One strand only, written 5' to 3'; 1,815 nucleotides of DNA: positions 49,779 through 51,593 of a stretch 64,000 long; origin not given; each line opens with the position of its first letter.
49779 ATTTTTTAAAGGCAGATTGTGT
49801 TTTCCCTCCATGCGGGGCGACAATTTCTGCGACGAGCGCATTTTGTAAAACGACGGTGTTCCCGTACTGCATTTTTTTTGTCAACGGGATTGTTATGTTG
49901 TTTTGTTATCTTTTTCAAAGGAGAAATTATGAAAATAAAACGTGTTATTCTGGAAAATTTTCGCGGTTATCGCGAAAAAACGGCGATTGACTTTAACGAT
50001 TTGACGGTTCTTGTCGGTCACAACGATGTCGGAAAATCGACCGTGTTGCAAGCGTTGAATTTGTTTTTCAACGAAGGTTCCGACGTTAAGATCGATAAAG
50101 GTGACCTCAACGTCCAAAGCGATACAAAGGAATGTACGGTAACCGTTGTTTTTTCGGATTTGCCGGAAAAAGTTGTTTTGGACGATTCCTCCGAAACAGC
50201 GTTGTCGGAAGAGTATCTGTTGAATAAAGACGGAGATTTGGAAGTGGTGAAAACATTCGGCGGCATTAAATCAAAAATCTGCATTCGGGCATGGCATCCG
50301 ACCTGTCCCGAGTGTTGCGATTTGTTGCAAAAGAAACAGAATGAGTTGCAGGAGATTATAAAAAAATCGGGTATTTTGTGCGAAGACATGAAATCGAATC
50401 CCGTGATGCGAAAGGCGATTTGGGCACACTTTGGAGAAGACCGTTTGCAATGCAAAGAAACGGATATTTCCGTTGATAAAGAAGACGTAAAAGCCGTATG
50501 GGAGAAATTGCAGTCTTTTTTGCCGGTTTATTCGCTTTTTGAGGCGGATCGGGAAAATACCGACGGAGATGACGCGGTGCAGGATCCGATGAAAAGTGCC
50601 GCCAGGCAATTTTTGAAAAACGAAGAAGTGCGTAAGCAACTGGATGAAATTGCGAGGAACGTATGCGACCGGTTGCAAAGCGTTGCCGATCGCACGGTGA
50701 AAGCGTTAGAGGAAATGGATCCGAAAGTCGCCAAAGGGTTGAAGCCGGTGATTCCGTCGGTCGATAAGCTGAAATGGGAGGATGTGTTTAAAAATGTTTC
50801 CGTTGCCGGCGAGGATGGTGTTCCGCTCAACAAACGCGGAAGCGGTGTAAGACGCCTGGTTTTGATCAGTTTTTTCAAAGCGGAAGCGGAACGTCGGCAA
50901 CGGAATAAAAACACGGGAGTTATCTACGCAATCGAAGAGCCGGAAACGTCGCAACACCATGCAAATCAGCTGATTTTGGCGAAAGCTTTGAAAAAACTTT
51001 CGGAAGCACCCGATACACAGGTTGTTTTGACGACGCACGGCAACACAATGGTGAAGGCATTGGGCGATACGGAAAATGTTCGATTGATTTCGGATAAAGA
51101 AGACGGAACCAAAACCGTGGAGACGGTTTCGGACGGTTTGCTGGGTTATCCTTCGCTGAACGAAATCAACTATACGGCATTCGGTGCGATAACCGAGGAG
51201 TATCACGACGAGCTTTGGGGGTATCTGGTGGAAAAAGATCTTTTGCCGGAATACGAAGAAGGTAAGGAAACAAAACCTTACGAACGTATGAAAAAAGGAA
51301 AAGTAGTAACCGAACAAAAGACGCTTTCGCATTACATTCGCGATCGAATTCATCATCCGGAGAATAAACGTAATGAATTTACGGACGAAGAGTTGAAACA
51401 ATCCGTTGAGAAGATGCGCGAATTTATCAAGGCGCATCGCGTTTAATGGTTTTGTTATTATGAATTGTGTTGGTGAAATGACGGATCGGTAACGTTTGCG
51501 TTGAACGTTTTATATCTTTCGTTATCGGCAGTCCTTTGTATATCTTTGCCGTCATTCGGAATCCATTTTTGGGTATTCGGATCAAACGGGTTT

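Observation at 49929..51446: Stand-alone ABC/OLD-like ATPase with a C-terminal Rx4H (HEPN-like) motif instead of Toprim: candidate single-gene defence nuclease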

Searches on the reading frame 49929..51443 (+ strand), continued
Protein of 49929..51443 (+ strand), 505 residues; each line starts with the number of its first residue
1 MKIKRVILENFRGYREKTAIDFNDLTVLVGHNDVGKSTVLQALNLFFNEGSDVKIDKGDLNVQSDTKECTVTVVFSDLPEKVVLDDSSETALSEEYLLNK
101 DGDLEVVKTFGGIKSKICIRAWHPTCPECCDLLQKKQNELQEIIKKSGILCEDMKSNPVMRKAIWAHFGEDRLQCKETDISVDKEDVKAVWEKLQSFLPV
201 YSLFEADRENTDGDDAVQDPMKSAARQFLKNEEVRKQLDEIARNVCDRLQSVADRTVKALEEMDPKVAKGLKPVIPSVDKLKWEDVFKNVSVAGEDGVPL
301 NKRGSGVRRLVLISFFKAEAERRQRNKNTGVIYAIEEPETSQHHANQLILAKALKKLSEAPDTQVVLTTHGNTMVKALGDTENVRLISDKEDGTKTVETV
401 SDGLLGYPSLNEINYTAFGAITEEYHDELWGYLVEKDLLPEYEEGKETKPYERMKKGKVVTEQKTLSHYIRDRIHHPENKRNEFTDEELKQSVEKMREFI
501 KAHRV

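Call 92: find_related_loci(query=A1, collection=viral_contigs, flank=5000)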
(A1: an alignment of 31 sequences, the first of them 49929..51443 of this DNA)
Query A1 (505 aa) in viral_contigs; peptide patterns used: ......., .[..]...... (x = any residue, [..] = any of these).
49 stretches matched a pattern; 22 encode a relative of the query (tblastn E <= 1e-3); 22 distinct loci.
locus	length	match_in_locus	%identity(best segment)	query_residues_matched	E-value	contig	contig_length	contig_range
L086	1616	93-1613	48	1-503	2e-178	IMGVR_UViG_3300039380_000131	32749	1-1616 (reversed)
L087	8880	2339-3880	49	1-504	3e-155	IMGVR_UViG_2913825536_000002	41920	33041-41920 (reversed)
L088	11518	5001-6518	46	1-503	3e-142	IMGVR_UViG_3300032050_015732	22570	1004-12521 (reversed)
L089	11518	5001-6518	46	1-503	3e-142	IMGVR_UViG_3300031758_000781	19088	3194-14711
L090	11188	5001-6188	45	1-397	1e-92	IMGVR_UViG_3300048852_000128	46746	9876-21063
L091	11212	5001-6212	42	1-405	8e-91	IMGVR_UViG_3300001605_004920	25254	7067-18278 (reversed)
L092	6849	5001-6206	41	1-402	2e-89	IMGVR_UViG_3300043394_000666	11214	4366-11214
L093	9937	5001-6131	43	1-370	8e-88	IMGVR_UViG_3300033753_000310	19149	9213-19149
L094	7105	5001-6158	42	1-392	2e-86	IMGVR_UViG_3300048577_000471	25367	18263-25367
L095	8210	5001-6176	41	1-397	9e-84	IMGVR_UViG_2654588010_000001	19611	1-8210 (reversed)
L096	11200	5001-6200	39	1-404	1e-81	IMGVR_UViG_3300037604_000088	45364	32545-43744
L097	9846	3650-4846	39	1-398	3e-80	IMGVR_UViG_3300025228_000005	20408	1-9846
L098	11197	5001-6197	39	1-398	3e-80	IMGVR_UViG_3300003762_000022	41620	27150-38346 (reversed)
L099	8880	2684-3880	39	1-398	9e-80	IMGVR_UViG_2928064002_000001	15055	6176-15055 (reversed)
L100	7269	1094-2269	38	1-392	4e-75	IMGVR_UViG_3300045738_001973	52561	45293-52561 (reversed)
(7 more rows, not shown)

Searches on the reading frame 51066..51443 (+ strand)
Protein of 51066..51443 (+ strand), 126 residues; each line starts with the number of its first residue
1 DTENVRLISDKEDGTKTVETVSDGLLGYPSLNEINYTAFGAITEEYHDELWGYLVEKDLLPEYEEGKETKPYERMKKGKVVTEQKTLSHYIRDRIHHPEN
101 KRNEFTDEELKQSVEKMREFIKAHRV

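Call 9: search_protein_families(library=pfam, proteins=[window:51066-51443:+], max_evalue=10)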
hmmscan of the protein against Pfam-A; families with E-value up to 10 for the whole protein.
seq(126 aa): 1 family
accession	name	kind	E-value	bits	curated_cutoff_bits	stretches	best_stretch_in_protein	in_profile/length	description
PF18864.6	AbiTii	-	0.066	13.8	27.6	1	48-122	42-103/189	AbiTii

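Call 16: search_solved_structures(query=A2, max_evalue=10, show_alignments=3)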
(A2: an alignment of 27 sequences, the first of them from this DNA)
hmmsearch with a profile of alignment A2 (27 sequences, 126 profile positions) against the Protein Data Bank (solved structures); distinct sequences matched with E-value up to 10: 1.
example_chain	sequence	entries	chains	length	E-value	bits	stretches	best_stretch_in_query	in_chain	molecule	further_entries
9e78_3b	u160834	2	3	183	0.099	16.1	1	67-116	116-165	ArcMAP2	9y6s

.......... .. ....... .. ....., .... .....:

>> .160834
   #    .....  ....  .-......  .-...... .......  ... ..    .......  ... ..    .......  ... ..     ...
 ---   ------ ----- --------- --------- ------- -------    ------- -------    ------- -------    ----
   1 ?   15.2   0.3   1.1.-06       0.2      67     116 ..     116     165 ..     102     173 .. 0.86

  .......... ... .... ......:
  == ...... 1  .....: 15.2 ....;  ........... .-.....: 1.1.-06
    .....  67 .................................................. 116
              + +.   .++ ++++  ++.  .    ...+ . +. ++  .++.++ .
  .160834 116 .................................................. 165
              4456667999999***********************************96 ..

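Call 29: predict_structure(alignment_id=A2)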
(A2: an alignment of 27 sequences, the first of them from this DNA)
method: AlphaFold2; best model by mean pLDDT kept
length: 122 residues; sequences in the alignment: 27
mean_pLDDT: 91.0   pTM: 0.80
mean pLDDT of the five models: 91.0, 90.8, 90.8, 90.6, 89.8
residues with pLDDT >= 90: 79; 70-90: 36; 50-70: 7; < 50: 0
segments of 3 or more residues with pLDDT < 50: none
pLDDT, mean of each block of 10 residues (from residue 1): 83 76 87 91 97 96 96 90 97 91 97 95 70
secondary structure, 60 per line:
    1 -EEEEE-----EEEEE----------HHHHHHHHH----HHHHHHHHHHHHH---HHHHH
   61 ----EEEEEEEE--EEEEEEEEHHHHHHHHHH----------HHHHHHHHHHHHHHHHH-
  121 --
elements in order: E2-6 E12-16 H27-35 H40-52 H56-60 E65-72 E75-82 H83-92 H103-119

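Call 34: fold_search(model_id=the predicted structure, library=pdb)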
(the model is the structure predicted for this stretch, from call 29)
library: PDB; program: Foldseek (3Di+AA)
matches with E <= 10: 216; with E <= 0.001: 0
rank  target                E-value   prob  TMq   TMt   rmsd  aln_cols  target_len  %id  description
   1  8qma_F                3.5e-01  0.08  0.17  0.06  18.6       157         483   14  Structure of the plastid-encoded RNA polymerase complex (PEP) from Sinapis alba (released 2024-03-06)
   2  2zdi_A                7.6e-01  0.07  0.15  0.17  17.1        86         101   14  Crystal structure of Prefoldin from Pyrococcus horikoshii OT3 (released 2008-02-05)
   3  2zdi_B                1.6e+00  0.04  0.16  0.17  17.5        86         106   14  Crystal structure of Prefoldin from Pyrococcus horikoshii OT3 (released 2008-02-05)
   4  8iuf_B4               1.6e+00  0.03  0.13  0.10  26.2       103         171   13  Cryo-EM structure of Euglena gracilis super-complex I+III2+IV, composite (released 2024-02-28)
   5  9fsk_B                1.6e+00  0.03  0.14  0.06  16.4       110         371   16  Crystal structure of the HECT domain of Smurf1 (released 2025-04-16)
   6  3p9a_C                1.9e+00  0.08  0.18  0.17  15.7        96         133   14  An atomic view of the nonameric small terminase subunit of Bacteriophage P22 (released 2012-05-09)
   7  3aei_A                1.9e+00  0.05  0.14  0.18  14.4        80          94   16  Crystal structure of the prefoldin beta2 subunit from Thermococcus strain KS-1 (released 2010-05-19)
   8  2zqm                  2.1e+00  0.03  0.15  0.16  17.6        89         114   12  Crystal structure of the prefoldin beta subunit from Thermococcus strain KS-1 (released 2008-08-26)
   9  6dec_H                2.1e+00  0.03  0.17  0.06  17.1       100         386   16  Crystal structure of Bos taurus Arp2/3 complex binding with C-terminus of Homo sapiens SPIN90 (released 2018-10-24)
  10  6nr8_2                2.2e+00  0.05  0.16  0.19  14.0        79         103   23  hTRiC-hPFD Class6 (released 2019-06-19)
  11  1k8k_A                2.2e+00  0.03  0.16  0.07  16.9        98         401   19  Crystal Structure of Arp2/3 Complex (released 2001-12-07)
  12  3jvz_D                2.2e+00  0.01  0.11  0.08  15.0       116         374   16  E2~Ubiquitin-HECT (released 2010-01-12)
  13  5jmv_D                2.4e+00  0.08  0.19  0.27   9.9        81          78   11  Crystal structure of mjKae1-pfuPcc1 complex (released 2016-07-06)
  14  5c7j_A                2.4e+00  0.01  0.11  0.06  15.7       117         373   13  CRYSTAL STRUCTURE OF NEDD4 WITH A UB VARIANT (released 2016-03-16)
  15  5c7j_B                2.4e+00  0.01  0.11  0.06  15.7       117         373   13  CRYSTAL STRUCTURE OF NEDD4 WITH A UB VARIANT (released 2016-03-16)
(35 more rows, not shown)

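Call 36: search_protein_families(library=pfam, alignment_id=A2, max_evalue=10)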
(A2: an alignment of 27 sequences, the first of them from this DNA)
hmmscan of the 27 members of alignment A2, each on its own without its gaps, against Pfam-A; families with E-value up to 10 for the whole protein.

A. member 1, seq(122 aa): 1 family
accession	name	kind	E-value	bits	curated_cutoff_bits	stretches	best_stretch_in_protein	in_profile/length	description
PF18864.6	AbiTii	-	0.061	14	27.6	1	44-118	42-103/189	AbiTii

B. families by the number of members that match (of 27 scanned): 23 families
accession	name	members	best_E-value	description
PF10248.14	Mlf1IP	4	0.015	Myelodysplasia-myeloid leukemia factor 1-interacting protein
PF16853.11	CDC13_N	3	0.003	Cell division control protein 13 N-terminus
PF18864.6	AbiTii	2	0.0058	AbiTii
PF06114.19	Peptidase_M78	2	0.035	IrrE N-terminal-like domain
PF06374.16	NDUF_C2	2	0.078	NADH-ubiquinone oxidoreductase subunit b14.5b (NDUFC2)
PF01548.23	DEDD_Tnp_IS110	2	0.083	Transposase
PF08757.17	CotH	1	0.012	CotH kinase protein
PF07852.16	DUF1642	1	0.02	Protein of unknown function (DUF1642)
PF08397.16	IMD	1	0.026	IRSp53/MIM homology domain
PF20185.3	DUF6548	1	0.046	Family of unknown function (DUF6548)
PF05256.17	UPF0223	1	0.053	Uncharacterised protein family (UPF0223)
PF00067.27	p450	1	0.063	Cytochrome P450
PF01609.27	DDE_Tnp_1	1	0.068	Transposase DDE domain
PF17871.7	AAA_lid_9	1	0.08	AAA lid domain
PF15935.10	RnlA_toxin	1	0.093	RNase LS, bacterial toxin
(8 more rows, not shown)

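Call 46: fold_search(model_id=the predicted structure, library=viral)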
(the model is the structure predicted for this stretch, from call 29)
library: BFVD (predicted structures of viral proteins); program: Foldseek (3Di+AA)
matches with E <= 10: 526; with E <= 0.001: 0
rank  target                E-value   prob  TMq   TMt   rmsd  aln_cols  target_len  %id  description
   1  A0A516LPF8            9.2e-02  0.21  0.18  0.18  12.3       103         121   14  (no name in the UniProt tables at hand)
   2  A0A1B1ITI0            3.1e-01  0.08  0.13  0.06  13.5       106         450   14  (no name in the UniProt tables at hand)
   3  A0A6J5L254            4.4e-01  0.30  0.20  0.38   8.5        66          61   15  Uncharacterized protein [uncultured Caudovirales phage]
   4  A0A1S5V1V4            4.4e-01  0.14  0.22  0.18  14.2       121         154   12  (no name in the UniProt tables at hand)
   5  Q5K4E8                5.5e-01  0.08  0.17  0.20  11.4        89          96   18  Nucleoprotein (Fragment) [Influenza A virus (A/duck/Primorie/2633/2001(H5N3))]
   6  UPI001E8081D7         5.9e-01  0.12  0.21  0.30  13.8        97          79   15  (no name look-up for this kind of identifier)
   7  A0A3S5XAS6            5.9e-01  0.08  0.20  0.15  14.8       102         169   17  Nucleocapsid protein (Fragment) [Influenza A virus]
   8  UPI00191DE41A         5.9e-01  0.08  0.20  0.05  14.9       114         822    8  (no name look-up for this kind of identifier)
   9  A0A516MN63            6.6e-01  0.08  0.18  0.15  13.3        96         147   14  (no name in the UniProt tables at hand)
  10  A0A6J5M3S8            7.0e-01  0.11  0.18  0.26  14.1        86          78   14  Uncharacterized protein [uncultured Caudovirales phage]
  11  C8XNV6                7.0e-01  0.05  0.14  0.09  11.1        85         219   18  Nucleocapsid protein (Fragment) [Influenza A virus (A/Santiago/3221/2009(H1N1))]
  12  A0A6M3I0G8            7.9e-01  0.11  0.19  0.09  12.8        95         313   13  (no name in the UniProt tables at hand)
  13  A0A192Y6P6            7.9e-01  0.06  0.19  0.18  16.9       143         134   12  Uncharacterized protein [Pseudomonas phage KTN4]
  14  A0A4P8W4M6            9.0e-01  0.11  0.22  0.08  15.2        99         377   17  (no name in the UniProt tables at hand)
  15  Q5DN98                9.0e-01  0.04  0.15  0.05  20.0       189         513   10  Helicase [Alphaproteobacteria phage PhiJL001]
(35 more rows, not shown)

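Call 50: search_protein_representatives(alignment_id=A5)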
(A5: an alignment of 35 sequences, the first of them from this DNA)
Query: 35 sequences, 111 profile positions. Proteins with E-value up to 0.001 (for the whole library): 803; up to 1e-10: 350; up to 1e-30: 32. The best 150 are listed.
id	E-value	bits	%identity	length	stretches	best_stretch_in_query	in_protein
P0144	3.5e-46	172.3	-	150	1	1-110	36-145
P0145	9.7e-42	158.0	-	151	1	1-103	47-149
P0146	3.2e-41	156.4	-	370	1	1-106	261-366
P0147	3.8e-41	156.1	-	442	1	1-106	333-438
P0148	7.3e-41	155.2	-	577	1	1-106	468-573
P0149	7.3e-41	155.2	-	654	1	1-106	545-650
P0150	2.9e-40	153.3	-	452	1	1-106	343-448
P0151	3.3e-40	153.1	-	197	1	1-107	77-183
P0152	1.0e-39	151.5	-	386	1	1-106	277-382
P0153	1.2e-39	151.3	-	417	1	1-106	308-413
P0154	2.1e-39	150.5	-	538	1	1-106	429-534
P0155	2.4e-39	150.3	-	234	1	2-105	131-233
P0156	4.0e-39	149.6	-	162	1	2-105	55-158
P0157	2.1e-38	147.3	-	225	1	2-107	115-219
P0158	3.1e-38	146.7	-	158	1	2-104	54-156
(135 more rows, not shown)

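Call 109: search_solved_structures(query=A8, max_evalue=10, show_alignments=5)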
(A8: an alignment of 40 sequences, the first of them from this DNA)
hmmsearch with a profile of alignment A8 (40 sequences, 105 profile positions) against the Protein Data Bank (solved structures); distinct sequences matched with E-value up to 10: 8.
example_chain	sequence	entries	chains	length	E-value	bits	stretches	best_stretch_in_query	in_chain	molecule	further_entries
9e78_3b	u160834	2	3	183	0.038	17.5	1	38-98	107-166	ArcMAP2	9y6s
5xa5_A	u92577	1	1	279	0.54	13.8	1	64-101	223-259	Alpha-catenin-like protein hmp-1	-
8qae_A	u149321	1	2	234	0.6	13.6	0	80-102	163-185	sc-apCC-6-SLLA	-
9y6s_4e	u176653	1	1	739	0.9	13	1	37-84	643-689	Ribonuclease inhibitor-like protein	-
1y2o_A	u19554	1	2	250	1.4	12.5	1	16-90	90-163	BAI1-associated protein 2 isoform 1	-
2ykt_A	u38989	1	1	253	1.4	12.4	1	16-90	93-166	BRAIN-SPECIFIC ANGIOGENESIS INHIBITOR 1-ASSOCIATED PROTEIN 2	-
1wdz_A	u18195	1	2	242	1.5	12.3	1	16-90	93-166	insulin receptor substrate p53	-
4ht4_A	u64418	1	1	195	5.9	10.4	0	38-85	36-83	Nicking enzyme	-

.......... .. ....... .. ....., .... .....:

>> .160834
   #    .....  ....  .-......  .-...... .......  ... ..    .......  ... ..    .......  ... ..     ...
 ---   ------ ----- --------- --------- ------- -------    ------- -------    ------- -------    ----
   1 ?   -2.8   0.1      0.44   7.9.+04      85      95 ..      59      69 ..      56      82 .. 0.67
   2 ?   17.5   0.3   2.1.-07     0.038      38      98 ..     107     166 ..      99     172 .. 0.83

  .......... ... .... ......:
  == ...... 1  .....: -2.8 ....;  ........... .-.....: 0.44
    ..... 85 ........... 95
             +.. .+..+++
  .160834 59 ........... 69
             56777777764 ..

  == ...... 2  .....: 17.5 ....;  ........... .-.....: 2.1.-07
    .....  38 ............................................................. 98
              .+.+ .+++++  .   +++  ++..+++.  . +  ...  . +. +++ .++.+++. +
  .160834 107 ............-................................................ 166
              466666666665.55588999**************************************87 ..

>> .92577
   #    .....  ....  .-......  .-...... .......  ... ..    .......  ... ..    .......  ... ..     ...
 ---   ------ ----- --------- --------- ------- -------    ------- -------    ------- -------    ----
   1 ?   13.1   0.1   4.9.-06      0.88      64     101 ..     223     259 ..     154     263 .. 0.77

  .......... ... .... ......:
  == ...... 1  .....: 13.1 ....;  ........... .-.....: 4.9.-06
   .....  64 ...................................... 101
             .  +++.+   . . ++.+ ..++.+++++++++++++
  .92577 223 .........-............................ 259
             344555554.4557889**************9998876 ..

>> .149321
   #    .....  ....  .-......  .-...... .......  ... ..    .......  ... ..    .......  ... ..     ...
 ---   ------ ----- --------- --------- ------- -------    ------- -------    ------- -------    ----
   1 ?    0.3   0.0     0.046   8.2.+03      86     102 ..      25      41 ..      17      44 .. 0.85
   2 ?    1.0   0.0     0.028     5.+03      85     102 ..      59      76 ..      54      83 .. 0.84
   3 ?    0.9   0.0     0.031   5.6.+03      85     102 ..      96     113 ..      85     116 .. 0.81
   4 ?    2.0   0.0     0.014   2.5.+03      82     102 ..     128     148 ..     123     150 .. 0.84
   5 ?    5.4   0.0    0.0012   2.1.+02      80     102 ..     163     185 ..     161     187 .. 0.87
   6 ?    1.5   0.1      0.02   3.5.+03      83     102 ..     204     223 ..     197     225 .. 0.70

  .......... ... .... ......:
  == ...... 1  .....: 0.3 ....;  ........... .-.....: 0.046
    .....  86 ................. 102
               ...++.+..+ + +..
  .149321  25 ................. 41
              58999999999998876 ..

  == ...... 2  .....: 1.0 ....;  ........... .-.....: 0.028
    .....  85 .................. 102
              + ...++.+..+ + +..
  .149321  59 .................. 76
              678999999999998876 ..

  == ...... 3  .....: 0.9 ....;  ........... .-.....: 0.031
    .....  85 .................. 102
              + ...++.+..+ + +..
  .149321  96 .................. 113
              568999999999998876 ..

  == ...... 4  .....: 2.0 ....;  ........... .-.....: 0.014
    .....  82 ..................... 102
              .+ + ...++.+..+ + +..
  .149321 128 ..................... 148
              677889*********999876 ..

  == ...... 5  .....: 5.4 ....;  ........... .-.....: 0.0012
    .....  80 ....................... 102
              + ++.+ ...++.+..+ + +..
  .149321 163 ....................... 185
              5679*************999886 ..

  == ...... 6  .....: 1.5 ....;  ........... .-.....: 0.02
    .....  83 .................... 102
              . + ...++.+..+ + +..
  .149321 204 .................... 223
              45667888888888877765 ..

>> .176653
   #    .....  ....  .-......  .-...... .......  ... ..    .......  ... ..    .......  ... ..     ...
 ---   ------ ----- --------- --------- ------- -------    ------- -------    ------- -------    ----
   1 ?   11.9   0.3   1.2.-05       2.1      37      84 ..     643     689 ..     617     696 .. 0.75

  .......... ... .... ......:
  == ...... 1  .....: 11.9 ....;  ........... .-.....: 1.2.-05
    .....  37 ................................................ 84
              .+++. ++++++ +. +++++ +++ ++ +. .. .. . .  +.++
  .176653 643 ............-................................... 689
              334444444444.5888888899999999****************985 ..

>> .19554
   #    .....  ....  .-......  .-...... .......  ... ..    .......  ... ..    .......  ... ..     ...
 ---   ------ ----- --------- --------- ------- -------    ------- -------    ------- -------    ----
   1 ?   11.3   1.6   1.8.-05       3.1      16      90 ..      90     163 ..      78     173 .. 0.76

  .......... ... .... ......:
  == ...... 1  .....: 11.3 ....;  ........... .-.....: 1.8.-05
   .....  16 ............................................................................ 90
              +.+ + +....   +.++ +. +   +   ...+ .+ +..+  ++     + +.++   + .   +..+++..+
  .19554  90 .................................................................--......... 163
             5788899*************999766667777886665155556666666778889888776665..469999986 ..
